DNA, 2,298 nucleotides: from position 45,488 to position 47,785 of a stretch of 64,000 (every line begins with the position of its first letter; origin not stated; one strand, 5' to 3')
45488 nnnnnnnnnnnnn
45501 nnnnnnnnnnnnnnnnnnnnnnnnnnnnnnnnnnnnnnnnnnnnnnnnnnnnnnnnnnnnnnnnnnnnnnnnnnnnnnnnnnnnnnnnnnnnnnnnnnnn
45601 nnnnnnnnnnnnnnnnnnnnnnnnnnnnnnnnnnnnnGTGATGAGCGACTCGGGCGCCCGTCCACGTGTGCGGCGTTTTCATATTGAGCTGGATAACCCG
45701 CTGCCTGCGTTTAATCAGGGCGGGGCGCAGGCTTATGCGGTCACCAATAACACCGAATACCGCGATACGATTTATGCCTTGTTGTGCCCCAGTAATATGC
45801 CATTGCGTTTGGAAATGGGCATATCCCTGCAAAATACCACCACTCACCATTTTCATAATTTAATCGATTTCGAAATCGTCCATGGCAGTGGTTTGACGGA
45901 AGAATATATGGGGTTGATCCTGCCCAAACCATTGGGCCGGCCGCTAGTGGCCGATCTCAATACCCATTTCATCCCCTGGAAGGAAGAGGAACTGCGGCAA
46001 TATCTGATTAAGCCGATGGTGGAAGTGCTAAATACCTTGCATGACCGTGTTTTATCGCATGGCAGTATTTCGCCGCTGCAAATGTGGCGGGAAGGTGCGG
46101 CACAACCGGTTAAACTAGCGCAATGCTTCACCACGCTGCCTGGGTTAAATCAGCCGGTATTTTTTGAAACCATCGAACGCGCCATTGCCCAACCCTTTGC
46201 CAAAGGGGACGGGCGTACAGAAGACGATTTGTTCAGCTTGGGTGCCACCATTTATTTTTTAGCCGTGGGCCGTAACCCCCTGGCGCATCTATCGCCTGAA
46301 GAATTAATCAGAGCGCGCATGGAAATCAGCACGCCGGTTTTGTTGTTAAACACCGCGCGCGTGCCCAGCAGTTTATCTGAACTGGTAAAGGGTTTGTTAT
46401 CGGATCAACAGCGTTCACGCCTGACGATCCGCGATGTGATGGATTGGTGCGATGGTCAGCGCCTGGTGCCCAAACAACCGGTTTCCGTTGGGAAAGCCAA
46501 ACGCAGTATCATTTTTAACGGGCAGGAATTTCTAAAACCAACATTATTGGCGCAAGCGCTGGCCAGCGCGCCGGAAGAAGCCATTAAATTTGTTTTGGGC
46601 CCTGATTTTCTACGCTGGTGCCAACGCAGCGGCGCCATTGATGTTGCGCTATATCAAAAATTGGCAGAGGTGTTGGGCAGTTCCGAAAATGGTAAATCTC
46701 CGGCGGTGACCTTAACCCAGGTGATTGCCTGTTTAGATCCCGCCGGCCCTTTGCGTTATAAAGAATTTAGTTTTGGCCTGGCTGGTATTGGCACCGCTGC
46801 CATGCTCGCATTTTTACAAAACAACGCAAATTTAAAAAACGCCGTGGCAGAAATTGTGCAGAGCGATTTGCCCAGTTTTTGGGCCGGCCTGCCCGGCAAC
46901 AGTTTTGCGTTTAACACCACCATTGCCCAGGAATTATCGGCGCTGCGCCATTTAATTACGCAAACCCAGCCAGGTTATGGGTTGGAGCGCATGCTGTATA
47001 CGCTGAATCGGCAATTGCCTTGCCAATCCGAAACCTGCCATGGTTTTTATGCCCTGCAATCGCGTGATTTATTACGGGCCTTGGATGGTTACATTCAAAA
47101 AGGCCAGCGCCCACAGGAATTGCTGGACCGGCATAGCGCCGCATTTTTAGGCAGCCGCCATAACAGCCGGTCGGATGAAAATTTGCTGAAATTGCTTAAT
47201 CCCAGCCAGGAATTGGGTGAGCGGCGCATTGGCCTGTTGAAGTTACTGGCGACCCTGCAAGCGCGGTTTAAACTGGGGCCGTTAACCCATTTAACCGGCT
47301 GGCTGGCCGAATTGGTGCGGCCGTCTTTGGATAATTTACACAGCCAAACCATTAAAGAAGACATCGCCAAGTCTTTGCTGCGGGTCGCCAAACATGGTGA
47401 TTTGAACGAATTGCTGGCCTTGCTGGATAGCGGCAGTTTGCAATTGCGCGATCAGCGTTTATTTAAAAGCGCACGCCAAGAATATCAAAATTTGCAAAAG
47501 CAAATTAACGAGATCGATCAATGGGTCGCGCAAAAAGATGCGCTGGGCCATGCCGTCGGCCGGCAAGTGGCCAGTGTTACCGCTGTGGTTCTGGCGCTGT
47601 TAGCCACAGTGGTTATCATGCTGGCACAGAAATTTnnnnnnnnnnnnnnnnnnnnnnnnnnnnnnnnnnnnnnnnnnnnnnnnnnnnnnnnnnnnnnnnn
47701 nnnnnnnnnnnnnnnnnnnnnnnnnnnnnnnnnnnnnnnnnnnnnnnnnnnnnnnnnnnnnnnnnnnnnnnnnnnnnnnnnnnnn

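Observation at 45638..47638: Tail-anchored protein with a catalytically dead Hanks-type kinase fold (predicted pseudokinase)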

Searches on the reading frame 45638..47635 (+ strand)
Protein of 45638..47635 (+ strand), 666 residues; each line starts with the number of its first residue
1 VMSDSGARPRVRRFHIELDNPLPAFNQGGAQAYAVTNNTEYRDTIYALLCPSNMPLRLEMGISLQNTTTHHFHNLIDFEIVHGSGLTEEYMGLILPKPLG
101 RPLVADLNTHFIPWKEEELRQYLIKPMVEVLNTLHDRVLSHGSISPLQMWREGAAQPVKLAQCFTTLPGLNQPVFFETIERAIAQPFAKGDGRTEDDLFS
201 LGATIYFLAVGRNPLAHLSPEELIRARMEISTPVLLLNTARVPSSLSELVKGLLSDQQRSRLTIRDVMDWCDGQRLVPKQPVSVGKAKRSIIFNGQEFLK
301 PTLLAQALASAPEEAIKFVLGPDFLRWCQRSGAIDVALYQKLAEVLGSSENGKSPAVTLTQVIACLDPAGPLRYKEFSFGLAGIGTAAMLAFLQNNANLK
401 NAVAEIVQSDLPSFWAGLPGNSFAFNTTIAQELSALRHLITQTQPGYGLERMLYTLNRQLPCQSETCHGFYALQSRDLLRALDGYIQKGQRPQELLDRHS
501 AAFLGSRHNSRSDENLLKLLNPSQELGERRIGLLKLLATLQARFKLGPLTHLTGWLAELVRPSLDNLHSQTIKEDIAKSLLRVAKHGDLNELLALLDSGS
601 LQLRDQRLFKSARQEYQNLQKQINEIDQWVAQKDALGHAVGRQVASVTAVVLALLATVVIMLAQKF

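Call 3: search_protein_families(library=pfam, proteins=[window:45638-47635:+], max_evalue=1)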
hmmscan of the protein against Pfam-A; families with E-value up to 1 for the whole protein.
window:45638-47635:+ (666 aa): 1 family
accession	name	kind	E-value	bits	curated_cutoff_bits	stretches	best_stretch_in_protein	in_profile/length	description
PF00069.31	Pkinase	-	0.00056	19.8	31.7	1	194-268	176-258/263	Protein kinase domain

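Call 4: search_protein_families(library=ncbifam, proteins=[window:45638-47635:+], max_evalue=1)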
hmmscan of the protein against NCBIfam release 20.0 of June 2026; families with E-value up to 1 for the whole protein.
window:45638-47635:+ (666 aa): 3 families
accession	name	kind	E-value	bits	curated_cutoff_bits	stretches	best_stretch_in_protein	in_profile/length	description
NF038150.1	lanthi_synth_IV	equivalog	7.5e-08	31.1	650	1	189-275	373-457/851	class IV lanthionine synthetase LanL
NF047741.1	antiphage_MADS6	equivalog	0.00048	18.8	460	1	194-268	382-454/612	methylation-associated defense system protein kinase MAD6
NF040671.1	PLuB_AAA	exception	0.059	10.7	999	1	122-155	107-140/1256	PLuB system helicase-like protein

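Call 7: find_homologous_proteins(query=window:45638-47635:+, max_evalue=0.001)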
Query window:45638-47635:+ (666 aa): 24 proteins with E <= 0.001 among 8000 candidates.
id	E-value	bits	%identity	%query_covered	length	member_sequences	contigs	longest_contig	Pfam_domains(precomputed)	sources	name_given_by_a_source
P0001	0.0e+0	1495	100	100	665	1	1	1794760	-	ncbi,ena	-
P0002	1.2e-272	924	60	99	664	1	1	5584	-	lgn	-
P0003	1.5e-237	808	79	69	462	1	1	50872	-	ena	-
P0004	8.5e-120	419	35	98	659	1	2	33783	PF00069.32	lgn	-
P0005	1.5e-117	412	34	98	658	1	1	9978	PF00069.32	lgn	-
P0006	7.4e-85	304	30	98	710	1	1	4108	PF00069.32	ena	-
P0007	1.7e-82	296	30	99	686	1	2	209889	-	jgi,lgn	-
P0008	9.9e-79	284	30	98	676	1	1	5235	PF00069.32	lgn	-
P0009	1.6e-76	277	27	100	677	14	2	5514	-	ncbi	-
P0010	3.1e-74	269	27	98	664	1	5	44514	-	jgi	jgi:hypothetical protein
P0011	3.3e-74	269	27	98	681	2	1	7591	-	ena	-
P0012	3.9e-74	269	29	95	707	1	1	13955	-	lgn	-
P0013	8.3e-72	261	27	99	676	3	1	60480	-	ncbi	ncbi:MAG: hypothetical protein ACFB13_03600 [Kiloniellaceae bacterium]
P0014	3.6e-71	259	26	98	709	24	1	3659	-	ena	-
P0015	6.0e-71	258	27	98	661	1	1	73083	-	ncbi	ncbi:MAG: hypothetical protein ACFCUW_17190 [Kiloniellaceae bacterium]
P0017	2.5e-70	256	27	99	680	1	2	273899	-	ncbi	ncbi:MAG: hypothetical protein ACFCUT_03585 [Kiloniellaceae bacterium]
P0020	3.5e-66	242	27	95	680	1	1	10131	PF00069.32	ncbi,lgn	-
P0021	1.5e-65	240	28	95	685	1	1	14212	-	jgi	jgi:eukaryotic-like serine/threonine-protein kinase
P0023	5.6e-53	199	26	91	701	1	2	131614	PF00069.32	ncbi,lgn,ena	-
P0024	1.2e-51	194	25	98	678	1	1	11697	PF00069.32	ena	-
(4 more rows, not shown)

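Call 11: find_encoding_contigs(protein=P0001, flank=10000, max_places=3)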
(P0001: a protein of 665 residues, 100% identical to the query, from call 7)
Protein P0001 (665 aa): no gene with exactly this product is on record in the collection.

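Call 12: find_encoding_contigs(protein=P0017, flank=10000, max_places=3)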
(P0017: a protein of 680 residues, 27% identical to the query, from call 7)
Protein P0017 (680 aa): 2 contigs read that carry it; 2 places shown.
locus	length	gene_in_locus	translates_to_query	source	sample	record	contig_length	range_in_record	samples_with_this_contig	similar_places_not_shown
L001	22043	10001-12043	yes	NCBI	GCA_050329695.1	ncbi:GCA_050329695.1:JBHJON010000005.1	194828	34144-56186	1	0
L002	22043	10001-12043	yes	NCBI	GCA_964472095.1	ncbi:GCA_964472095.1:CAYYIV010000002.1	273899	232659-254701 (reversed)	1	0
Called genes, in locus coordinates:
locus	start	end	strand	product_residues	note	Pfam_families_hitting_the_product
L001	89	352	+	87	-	PF06568:YjiS-like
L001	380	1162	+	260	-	PF02567:PhzC-PhzF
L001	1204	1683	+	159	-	PF07883:Cupin_2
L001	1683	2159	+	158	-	PF00583:Acetyltransf_1, PF13508:Acetyltransf_7, PF13673:Acetyltransf_10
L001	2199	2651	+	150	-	PF01575:MaoC_dehydratas, PF13452:FAS1_DH_region (weak)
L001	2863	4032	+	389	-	-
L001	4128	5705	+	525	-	PF00389:2-Hacid_dh, PF02826:2-Hacid_dh_C, PF19304:PGDH_inter, PF01842:ACT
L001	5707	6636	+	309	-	PF13517:FG-GAP_3 (weak)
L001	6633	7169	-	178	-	PF04403:PqiA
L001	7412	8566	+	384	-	PF13393:tRNA-synt_His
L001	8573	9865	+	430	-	PF00709:Adenylsucc_synt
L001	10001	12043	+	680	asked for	-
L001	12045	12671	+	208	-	-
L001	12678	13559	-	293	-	PF00140:Sigma70_r1_2 (weak), PF04542:Sigma70_r2, PF04545:Sigma70_r4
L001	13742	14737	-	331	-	PF01479:S4 (weak), PF00849:PseudoU_synth_2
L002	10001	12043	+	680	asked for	-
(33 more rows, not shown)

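Call 13: find_encoding_contigs(protein=P0007, flank=8000, max_places=2)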
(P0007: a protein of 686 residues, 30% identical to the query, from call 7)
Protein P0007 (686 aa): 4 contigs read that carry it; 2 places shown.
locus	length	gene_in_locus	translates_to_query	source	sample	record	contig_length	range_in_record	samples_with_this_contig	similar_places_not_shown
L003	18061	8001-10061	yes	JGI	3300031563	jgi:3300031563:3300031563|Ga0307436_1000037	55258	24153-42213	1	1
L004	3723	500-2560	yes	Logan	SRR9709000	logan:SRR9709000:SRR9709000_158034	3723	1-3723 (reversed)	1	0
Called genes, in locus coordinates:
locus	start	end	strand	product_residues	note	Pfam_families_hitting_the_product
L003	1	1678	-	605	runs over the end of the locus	PF13667:ThiC-associated, PF01964:ThiC_Rad_SAM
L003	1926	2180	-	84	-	-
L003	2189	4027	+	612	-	PF03600:CitMHS, PF02080:TrkA_C, PF00939:Na_sulph_symp (weak), PF03600:CitMHS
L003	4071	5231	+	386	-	-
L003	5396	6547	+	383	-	PF13393:tRNA-synt_His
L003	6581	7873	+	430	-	PF00709:Adenylsucc_synt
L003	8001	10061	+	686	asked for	-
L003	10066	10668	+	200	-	-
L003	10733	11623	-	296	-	PF00140:Sigma70_r1_2, PF04542:Sigma70_r2, PF04545:Sigma70_r4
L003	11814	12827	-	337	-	PF01479:S4, PF00849:PseudoU_synth_2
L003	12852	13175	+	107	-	-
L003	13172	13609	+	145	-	PF01398:JAB, PF14464:Prok-JAB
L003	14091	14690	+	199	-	PF11684:DUF3280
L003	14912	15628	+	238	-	PF00561:Abhydrolase_1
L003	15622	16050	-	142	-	PF01124:MAPEG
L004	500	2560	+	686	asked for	-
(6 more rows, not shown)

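Call 14: find_encoding_contigs(protein=P0023, flank=8000, max_places=2)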
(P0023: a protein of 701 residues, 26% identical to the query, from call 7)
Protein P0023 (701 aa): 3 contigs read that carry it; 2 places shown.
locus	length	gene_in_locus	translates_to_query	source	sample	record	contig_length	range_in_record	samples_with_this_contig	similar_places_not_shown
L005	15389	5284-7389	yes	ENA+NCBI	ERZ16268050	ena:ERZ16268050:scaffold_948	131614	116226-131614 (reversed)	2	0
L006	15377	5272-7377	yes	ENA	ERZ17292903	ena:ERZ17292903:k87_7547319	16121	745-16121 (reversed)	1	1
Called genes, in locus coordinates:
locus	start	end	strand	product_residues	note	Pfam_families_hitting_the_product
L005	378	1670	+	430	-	PF00083:Sugar_tr, PF07690:MFS_1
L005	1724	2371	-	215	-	PF00300:His_Phos_1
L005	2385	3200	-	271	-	PF02348:CTP_transf_3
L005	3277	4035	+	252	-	PF01135:PCMT (faint), PF05175:MTS, PF13649:Methyltransf_25 (weak)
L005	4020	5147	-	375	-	PF00990:GGDEF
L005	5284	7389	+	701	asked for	PF00069:Pkinase (weak)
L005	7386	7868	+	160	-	-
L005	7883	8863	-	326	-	PF00849:PseudoU_synth_2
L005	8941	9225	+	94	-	PF20082:DUF6476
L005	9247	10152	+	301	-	-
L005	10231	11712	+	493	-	-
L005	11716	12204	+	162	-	-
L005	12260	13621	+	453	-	-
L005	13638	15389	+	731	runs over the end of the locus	PF02534:T4SS-DNA_transf, PF10412:TrwB_AAD_bind, PF12696:TraG-D_C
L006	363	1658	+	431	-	PF00083:Sugar_tr, PF07690:MFS_1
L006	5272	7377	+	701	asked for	PF00069:Pkinase (weak)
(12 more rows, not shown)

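Call 15: find_encoding_contigs(protein=P0004, flank=8000, max_places=2)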
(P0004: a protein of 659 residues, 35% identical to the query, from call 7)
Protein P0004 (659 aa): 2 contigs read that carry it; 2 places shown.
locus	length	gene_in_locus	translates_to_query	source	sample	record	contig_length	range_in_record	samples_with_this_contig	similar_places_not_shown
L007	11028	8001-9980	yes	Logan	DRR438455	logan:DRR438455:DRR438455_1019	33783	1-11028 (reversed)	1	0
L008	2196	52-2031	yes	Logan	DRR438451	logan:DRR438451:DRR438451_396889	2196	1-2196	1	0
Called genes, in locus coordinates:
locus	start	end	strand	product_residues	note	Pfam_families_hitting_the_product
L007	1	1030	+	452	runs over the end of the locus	PF03109:ABC1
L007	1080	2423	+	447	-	PF02878:PGM_PMM_I, PF02879:PGM_PMM_II, PF02880:PGM_PMM_III, PF00408:PGM_PMM_IV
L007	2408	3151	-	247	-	-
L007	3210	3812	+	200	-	-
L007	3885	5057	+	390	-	-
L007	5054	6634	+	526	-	PF00389:2-Hacid_dh, PF02826:2-Hacid_dh_C, PF19304:PGDH_inter, PF01842:ACT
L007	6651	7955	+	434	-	PF00709:Adenylsucc_synt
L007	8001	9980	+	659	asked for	PF00069:Pkinase (faint)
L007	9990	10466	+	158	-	-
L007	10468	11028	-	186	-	?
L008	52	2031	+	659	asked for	PF00069:Pkinase (faint)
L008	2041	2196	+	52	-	?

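Call 19: predict_structure(alignment_id=A1)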
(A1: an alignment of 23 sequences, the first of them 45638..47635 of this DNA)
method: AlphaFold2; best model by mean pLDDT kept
length: 666 residues; sequences in the alignment: 23
mean_pLDDT: 89.1   pTM: 0.82
mean pLDDT of the five models: 89.1, 87.9, 86.7, 86.7, 86.2
residues with pLDDT >= 90: 418; 70-90: 226; 50-70: 17; < 50: 5
segments of 3 or more residues with pLDDT < 50: 1-5
pLDDT, mean of each block of 10 residues (from residue 1): 56 92 91 82 88 89 87 92 89 92 92 95 96 93 93 92 89 93 93 93 97 94 94 91 91 90 94 85 77 94 94 94 91 88 83 88 94 95 94 94 95 93 88 92 87 92 91 93 92 88 86 78 84 92 92 92 85 89 91 84 85 88 84 77 79 83 79
secondary structure, 60 per line:
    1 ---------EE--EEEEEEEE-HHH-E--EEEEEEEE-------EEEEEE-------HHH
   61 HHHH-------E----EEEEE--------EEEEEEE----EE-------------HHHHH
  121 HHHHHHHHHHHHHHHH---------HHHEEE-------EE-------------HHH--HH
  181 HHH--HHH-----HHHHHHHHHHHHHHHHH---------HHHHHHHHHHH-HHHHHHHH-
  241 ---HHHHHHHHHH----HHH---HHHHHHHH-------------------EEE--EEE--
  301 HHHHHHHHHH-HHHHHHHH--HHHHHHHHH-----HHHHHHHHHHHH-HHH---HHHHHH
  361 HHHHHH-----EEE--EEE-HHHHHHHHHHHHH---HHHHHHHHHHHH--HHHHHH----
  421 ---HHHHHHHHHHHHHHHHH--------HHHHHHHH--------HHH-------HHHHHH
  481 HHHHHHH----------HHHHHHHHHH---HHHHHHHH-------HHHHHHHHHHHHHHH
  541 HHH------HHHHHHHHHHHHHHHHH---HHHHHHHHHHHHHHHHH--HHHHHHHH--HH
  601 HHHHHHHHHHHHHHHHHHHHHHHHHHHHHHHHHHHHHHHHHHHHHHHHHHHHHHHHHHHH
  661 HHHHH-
elements in order: E14-21 E30-37 E45-50 H58-64 E77-81 E90-96 H116-136 E149-151 H179-183 H194-210 H220-230 H232-239 H244-253 H264-271 E291-293 E296-298 H301-310 H312-319 H322-330 H336-347 H355-366 E372-374 E377-379 H381-393 H397-408 H411-416 H424-440 H449-456 H475-487 H498-507 H511-518 H526-543 H550-566 H570-586 H589-596 H599-665

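Call 21: search_solved_structures(query=A1, max_evalue=1, show_alignments=2)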
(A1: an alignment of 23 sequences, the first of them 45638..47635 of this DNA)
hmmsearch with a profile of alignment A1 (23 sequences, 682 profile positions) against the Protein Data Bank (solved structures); distinct sequences matched with E-value up to 1: 867 (the best 60 are shown).
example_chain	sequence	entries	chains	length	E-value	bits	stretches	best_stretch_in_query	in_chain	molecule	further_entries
3r1n_A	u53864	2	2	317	8.8e-12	47.2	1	94-302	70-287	MAP kinase-activated protein kinase 3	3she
3fhr_A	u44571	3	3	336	1.1e-11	46.9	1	94-302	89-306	MAP kinase-activated protein kinase 3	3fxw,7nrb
1tki_A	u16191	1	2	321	1.3e-11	46.6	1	81-245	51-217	TITIN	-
4jnw_A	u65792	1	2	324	1.3e-11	46.6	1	81-245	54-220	Titin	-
6ygn_A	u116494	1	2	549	4.3e-11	44.9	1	81-245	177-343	Titin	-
9qj2_A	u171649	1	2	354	6.3e-11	44.3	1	80-241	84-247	Chains: A,B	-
5yks_A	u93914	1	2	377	1.2e-10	43.5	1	80-297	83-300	SNF-related serine/threonine-protein kinase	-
3kn5_A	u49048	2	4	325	6.7e-10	40.9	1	106-294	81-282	Ribosomal protein S6 kinase alpha-5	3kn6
7up4_A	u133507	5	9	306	7.5e-10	40.8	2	106-171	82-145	Ribosomal protein S6 kinase alpha-5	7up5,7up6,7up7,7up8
6qp5_A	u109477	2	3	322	8.1e-10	40.7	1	52-313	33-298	Calcium/calmodulin-dependent protein kinase type 1D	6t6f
2jc6_A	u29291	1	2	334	9.1e-10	40.5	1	52-313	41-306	CALCIUM/CALMODULIN-DEPENDENT PROTEIN KINASE TYPE 1D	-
6t28_AAA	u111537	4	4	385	1.5e-09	39.7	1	52-313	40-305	Calcium/calmodulin-dependent protein kinase type 1D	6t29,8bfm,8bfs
3ka0_A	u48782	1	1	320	2.2e-09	39.3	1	61-285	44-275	MAP kinase-activated protein kinase 2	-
3r2b_A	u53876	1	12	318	2.9e-09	38.9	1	61-285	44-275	MAP kinase-activated protein kinase 2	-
3r2y_A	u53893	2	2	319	2.9e-09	38.8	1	61-285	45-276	MAP kinase-activated protein kinase 2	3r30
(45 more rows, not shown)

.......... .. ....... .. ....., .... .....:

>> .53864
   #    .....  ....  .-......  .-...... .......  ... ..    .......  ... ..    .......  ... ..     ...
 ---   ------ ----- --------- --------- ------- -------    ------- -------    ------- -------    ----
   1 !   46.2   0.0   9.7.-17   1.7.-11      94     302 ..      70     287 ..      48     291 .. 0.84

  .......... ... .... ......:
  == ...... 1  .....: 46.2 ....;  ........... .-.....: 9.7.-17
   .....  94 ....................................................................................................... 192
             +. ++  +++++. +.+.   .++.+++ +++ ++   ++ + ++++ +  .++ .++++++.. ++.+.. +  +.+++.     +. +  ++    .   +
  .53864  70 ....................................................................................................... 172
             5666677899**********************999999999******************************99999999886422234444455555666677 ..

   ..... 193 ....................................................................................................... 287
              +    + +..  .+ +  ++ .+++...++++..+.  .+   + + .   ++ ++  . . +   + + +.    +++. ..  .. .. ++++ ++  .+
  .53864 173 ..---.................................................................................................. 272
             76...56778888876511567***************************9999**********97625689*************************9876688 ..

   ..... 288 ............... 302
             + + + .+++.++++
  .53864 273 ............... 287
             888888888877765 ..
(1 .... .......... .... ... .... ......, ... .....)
